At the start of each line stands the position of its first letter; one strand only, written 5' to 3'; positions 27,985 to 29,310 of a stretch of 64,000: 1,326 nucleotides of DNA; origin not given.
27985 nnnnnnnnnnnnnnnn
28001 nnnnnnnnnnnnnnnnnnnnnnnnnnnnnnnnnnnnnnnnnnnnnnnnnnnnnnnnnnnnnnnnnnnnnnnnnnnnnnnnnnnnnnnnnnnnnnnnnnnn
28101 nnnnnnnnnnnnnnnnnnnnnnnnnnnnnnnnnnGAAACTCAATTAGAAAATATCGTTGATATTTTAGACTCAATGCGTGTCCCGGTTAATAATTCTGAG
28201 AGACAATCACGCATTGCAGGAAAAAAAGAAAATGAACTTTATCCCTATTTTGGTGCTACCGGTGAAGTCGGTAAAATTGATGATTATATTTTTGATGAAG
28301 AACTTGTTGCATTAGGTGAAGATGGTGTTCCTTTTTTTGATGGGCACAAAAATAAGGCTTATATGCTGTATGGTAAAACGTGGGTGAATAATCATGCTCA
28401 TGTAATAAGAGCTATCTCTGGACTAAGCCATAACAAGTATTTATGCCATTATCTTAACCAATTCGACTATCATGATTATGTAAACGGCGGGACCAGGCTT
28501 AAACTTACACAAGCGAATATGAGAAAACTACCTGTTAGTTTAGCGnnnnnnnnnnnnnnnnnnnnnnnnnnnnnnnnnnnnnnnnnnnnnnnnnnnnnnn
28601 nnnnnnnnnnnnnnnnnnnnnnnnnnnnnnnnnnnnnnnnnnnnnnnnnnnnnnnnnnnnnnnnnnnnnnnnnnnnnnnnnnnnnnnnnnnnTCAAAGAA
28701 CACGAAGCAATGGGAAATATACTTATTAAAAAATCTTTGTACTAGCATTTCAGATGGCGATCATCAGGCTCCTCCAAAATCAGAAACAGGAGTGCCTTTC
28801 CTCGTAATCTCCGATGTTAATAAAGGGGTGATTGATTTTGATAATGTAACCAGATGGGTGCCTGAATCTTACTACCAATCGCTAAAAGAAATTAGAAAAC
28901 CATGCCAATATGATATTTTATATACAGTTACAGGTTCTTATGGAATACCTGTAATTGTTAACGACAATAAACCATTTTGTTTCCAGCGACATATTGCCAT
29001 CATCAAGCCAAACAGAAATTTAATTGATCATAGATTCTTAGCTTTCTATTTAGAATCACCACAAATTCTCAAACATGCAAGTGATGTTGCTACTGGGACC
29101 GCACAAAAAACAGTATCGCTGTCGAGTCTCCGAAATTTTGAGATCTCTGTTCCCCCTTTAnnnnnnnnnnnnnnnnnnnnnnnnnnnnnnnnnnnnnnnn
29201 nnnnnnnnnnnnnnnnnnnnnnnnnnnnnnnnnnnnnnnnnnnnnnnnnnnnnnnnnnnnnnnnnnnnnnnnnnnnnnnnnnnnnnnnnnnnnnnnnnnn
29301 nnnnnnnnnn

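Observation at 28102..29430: hsdS with two AT-rich target-recognition domains: a specificity different from EcoKI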

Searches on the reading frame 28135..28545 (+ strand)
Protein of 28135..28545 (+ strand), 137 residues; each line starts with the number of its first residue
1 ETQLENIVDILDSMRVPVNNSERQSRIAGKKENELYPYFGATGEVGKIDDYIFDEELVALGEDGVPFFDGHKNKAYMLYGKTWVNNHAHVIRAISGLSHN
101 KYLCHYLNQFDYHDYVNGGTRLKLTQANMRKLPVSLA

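Call 14: find_homologous_proteins(query=window:28135-28545:+, max_evalue=0.00001)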
Query seq(137 aa) (137 aa): 233 proteins with E <= 0.00001 among 239 candidates; the best 120 are listed.
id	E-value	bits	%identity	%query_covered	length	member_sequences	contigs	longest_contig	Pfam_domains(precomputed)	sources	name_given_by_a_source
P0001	4.2e-61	223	72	96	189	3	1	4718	PF01420.26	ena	-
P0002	1.7e-60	221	73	99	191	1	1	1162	PF01420.26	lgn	-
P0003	4.0e-60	220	71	96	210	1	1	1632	PF01420.26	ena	-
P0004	2.9e-59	217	87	77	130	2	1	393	PF01420.26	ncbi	ncbi:restriction endonuclease subunit S, partial [Klebsiella pneumoniae]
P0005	3.1e-50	188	59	99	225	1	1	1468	PF01420.26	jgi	-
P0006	5.5e-50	187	60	98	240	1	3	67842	PF01420.26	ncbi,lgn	-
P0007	8.6e-50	186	63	99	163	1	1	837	PF01420.26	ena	-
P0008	1.6e-49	185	61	98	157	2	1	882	PF01420.26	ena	-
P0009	2.9e-49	185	62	99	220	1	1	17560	PF01420.26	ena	-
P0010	9.7e-49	183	60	99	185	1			PF01420.26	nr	nr:hypothetical protein [Tanacetum cinerariifolium]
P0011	1.1e-48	183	61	98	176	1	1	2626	PF01420.26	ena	-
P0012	1.3e-48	183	59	100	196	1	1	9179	PF01420.26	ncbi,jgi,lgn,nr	ncbi:MAG: hypothetical protein GVY36_05635 [Verrucomicrobia bacterium]|jgi:type I restriction enzyme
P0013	2.3e-47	179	61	94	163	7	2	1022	PF01420.26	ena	-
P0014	3.4e-47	178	61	100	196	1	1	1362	-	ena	-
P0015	5.0e-47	177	61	94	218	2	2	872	PF01420.26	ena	-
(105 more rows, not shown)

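Call 52: search_solved_structures(query=A1, max_evalue=1, show_alignments=3)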
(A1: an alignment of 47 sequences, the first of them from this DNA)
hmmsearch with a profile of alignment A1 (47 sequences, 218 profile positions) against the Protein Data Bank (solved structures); distinct sequences matched with E-value up to 1: 10.
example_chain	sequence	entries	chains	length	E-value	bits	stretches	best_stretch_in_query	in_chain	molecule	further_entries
3okg_A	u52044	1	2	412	2.5e-22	82.6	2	105-199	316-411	Restriction endonuclease S subunits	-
5ybb_D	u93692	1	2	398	2.6e-22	82.6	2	105-199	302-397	Restriction endonuclease S subunits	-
1yf2_A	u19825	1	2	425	5.2e-19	71.8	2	107-199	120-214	Type I restriction-modification enzyme, S subunit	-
2y7c_A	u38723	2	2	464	7.6e-18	68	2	104-211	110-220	TYPE-1 RESTRICTION ENZYME ECOKI SPECIFICITY PROTEIN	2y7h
7eew_A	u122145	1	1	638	2e-05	27.3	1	46-191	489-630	Type I restriction-modification system methyltransferase subunit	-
7bst_A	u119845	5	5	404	0.0005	22.8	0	131-180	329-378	Type-1 restriction enzyme EcoR124II specificity protein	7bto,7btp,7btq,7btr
8w0p_C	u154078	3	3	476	0.0037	19.9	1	105-188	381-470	S.BsaXI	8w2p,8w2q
1ydx_A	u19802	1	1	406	0.062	15.9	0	113-193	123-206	type I restriction enzyme specificity protein MG438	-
7s5i_A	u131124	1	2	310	0.62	12.7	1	91-151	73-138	Sorbitol-6-phosphate dehydrogenase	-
2jx3_A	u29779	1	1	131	0.72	12.5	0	4-35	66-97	Protein DEK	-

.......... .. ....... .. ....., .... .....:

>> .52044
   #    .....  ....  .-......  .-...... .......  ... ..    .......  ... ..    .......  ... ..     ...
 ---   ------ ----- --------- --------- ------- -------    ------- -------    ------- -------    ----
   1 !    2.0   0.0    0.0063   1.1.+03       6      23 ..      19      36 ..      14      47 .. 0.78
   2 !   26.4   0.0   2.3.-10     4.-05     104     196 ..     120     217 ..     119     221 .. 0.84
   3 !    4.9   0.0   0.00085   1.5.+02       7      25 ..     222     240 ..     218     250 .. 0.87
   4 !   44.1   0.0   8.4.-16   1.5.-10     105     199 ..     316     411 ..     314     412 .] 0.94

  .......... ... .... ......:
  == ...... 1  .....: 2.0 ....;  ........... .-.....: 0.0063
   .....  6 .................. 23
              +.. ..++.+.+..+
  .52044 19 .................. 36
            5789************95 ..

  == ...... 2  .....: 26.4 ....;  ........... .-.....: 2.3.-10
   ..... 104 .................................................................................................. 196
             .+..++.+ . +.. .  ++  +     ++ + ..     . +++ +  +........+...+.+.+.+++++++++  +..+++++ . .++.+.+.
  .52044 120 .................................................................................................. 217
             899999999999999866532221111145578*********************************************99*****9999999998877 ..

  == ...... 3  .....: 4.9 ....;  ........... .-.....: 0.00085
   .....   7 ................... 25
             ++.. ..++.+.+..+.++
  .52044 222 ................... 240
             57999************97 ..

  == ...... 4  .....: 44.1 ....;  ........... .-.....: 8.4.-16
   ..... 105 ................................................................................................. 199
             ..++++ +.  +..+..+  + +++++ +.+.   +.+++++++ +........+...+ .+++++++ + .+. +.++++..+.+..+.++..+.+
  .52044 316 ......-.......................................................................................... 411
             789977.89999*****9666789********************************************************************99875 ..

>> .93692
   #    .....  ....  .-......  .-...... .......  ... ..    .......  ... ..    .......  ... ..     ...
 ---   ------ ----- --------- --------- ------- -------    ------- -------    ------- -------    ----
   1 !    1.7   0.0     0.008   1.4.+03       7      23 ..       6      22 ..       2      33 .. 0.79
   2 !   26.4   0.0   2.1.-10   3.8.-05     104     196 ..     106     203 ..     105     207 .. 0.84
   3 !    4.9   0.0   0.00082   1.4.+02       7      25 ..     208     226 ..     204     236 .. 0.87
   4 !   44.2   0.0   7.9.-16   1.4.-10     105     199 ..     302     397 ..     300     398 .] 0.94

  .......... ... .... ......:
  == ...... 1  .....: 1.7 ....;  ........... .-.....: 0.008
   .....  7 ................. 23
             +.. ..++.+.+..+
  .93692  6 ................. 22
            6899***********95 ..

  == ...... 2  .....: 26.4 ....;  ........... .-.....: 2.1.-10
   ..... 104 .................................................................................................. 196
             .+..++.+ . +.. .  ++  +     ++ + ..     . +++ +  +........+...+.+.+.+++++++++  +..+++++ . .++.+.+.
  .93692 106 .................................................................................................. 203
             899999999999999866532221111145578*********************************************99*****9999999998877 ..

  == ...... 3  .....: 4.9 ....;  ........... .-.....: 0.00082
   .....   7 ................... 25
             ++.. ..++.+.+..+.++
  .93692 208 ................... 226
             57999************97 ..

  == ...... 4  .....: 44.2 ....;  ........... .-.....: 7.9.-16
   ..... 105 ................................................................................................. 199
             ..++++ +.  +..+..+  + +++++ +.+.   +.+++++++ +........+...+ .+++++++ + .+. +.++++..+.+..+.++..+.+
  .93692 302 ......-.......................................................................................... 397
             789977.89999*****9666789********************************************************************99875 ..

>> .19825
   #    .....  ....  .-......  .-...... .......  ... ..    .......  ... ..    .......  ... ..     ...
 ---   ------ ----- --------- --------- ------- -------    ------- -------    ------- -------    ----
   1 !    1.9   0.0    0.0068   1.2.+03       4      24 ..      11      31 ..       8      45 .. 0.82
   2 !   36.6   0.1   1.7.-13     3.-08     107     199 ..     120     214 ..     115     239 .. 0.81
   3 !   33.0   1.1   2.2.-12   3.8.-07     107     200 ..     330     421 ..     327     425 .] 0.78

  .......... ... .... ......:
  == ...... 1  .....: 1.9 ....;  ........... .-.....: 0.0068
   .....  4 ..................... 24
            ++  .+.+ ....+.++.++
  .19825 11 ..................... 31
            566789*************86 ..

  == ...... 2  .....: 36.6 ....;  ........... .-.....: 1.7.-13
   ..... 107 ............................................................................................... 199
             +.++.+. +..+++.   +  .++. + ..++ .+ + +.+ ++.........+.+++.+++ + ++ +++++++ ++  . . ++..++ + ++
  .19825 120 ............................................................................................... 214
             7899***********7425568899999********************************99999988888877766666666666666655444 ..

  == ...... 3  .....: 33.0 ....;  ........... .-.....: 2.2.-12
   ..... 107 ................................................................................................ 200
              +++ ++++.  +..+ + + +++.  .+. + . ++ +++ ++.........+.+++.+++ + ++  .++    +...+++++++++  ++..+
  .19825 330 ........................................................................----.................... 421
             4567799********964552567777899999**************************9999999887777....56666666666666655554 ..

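Call 62: search_dna_similar(query=window:28135-28545:+, collection=plasmids, mode=protein, max_rows=25, max_evalue=1e-8)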
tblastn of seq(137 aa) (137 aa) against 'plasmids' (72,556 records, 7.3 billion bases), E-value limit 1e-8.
Records with a match: 113; places in all: 117; records where one place covers at least 80% of the query: 113.
Best place of each record, by identity: <60% 113.
By first word of the organism name: Klebsiella 24; Enterococcus 20; Lactococcus 18; Escherichia 15; Lactiplantibacillus 5; Acetobacter 2; Shewanella 2; Lacticaseibacillus 2; Salmonella 2; Pediococcus 2; and 21 more.
By predicted mobility (MOB-suite, as given by PLSDB): non-mobilizable 59; mobilizable 41; conjugative 13.
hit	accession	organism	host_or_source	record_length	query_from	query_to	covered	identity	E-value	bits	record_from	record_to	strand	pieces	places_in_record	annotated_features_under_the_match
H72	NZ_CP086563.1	Enterococcus faecalis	mixed culture,rectal swab samples of pig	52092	11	134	91%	54.0%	7e-39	145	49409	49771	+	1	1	restriction endonuclease subunit S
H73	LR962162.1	Enterococcus faecalis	-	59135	11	134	91%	54.0%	7e-39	145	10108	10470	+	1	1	none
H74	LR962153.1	Enterococcus faecalis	-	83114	11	134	91%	54.0%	7e-39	145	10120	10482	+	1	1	none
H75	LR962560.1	Enterococcus faecalis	-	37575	11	134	91%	54.0%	7e-39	145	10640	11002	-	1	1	record has no annotation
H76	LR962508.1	Enterococcus faecalis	-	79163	11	134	91%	54.0%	7e-39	145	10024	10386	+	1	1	none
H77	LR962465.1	Enterococcus faecalis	-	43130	11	134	91%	54.0%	8e-39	145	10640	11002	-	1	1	record has no annotation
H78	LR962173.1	Enterococcus faecalis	-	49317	11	134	91%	54.0%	8e-39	145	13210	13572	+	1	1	record has no annotation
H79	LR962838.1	Enterococcus faecalis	-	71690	11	134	91%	54.0%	8e-39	145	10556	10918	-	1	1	none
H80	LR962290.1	Enterococcus faecalis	-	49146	11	134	91%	54.0%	1e-38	144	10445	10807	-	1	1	record has no annotation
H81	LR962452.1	Enterococcus faecalis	-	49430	11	134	91%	54.0%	1e-38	144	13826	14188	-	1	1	record has no annotation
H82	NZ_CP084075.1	Fusobacterium vincentii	-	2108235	1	134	98%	46.3%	1e-27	113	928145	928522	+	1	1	none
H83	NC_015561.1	Hoyosella subflava DQS3-9A1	crude oil-polluted soil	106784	2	136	99%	44.1%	6e-28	114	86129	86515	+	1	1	restriction endonuclease subunit S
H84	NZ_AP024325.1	Caballeronia sp. NK8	-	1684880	4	136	97%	44.0%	7e-27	110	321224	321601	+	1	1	none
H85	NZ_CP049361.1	Deinococcus wulumuqiensis R12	cell culture,soil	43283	4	136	97%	42.9%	4e-26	108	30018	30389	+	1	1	restriction endonuclease subunit S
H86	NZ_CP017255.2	Clostridium taeniosporum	microbial cells,Lake Mainaki silt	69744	1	136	99%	39.0%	8e-19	88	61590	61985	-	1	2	restriction endonuclease subunit S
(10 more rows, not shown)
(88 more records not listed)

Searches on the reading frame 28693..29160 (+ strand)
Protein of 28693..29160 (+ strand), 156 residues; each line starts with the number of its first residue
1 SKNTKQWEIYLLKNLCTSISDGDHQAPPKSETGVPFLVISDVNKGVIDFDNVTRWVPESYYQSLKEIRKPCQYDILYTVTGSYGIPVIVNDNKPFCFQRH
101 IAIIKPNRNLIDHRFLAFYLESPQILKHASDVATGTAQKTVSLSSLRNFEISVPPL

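Call 63: search_dna_similar(query=window:28693-29160:+, collection=plasmids, mode=protein, max_rows=25, max_evalue=1e-8)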
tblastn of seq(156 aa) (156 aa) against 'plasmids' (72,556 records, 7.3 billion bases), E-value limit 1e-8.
Records with a match: 30; places in all: 30; records where one place covers at least 80% of the query: 30.
Best place of each record, by identity: <60% 30.
By first word of the organism name: Nostoc 5; Enterococcus 4; Pseudomonas 2; Shewanella 2; Deinococcus 1; Polaromonas 1; Bacillus 1; Planktothrix 1; Sphingobium 1; Pseudoalteromonas 1; and 11 more.
By predicted mobility (MOB-suite, as given by PLSDB): non-mobilizable 14; conjugative 11; mobilizable 5.
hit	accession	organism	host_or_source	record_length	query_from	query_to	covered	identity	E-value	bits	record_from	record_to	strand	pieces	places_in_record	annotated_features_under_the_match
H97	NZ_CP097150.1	Deinococcus sp. QL22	-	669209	6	156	97%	53.0%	1e-45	165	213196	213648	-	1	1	restriction endonuclease subunit S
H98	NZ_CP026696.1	Nostoc sp. 'Lobaria pulmonaria (5183) cyanobiont'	Lobaria pulmonaria thallus,lichen ...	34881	7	156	96%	50.7%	5e-39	146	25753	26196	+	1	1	restriction endonuclease subunit S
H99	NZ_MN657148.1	Polaromonas sp.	-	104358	14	156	92%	49.6%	4e-40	149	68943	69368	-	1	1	restriction endonuclease subunit S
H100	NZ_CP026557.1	Pseudomonas amygdali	Prunus avium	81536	7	156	96%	33.3%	5e-21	95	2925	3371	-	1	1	restriction endonuclease subunit S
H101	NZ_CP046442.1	Pseudomonas coronafaciens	Avena sativa,infected leaf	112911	7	156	96%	33.3%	5e-21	95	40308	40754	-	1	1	restriction endonuclease subunit S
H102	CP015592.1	Bacillus cereus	whole organism,garden soil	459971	7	156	96%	33.1%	1e-18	89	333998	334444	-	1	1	none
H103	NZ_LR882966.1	Planktothrix agardhii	-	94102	7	155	96%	32.2%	1e-16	83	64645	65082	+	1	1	restriction endonuclease subunit S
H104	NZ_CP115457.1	Sphingobium yanoikuyae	cell culture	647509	7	156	96%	31.1%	1e-10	65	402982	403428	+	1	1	restriction endonuclease subunit S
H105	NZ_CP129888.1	Enterococcus lactis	milk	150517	7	156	96%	30.7%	2e-18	88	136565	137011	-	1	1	restriction endonuclease subunit S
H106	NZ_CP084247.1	Enterococcus lactis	goat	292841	5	156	97%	30.3%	2e-18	88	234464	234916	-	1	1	restriction endonuclease subunit S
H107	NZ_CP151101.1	Nostoc sp. UHCC 0302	isolated culture,lake sediment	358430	7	156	96%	30.6%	6e-11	66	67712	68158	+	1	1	restriction endonuclease subunit S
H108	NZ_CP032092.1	Pseudoalteromonas donghaensis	cell culture,seawater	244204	3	155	98%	29.9%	3e-11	67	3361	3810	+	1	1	restriction endonuclease subunit S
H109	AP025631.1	Annamia dubia NIES-4383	-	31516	5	156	97%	29.6%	5e-15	78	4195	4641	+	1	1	hypothetical protein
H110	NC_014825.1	Ruminococcus albus 7 = DSM 20455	-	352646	7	156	96%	29.3%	9e-12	69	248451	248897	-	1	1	restriction endonuclease subunit S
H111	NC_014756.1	Sulfuricurvum kujiense DSM 16994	drain water from underground crude oil ...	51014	5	156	97%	28.1%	2e-13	74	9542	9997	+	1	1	restriction endonuclease subunit S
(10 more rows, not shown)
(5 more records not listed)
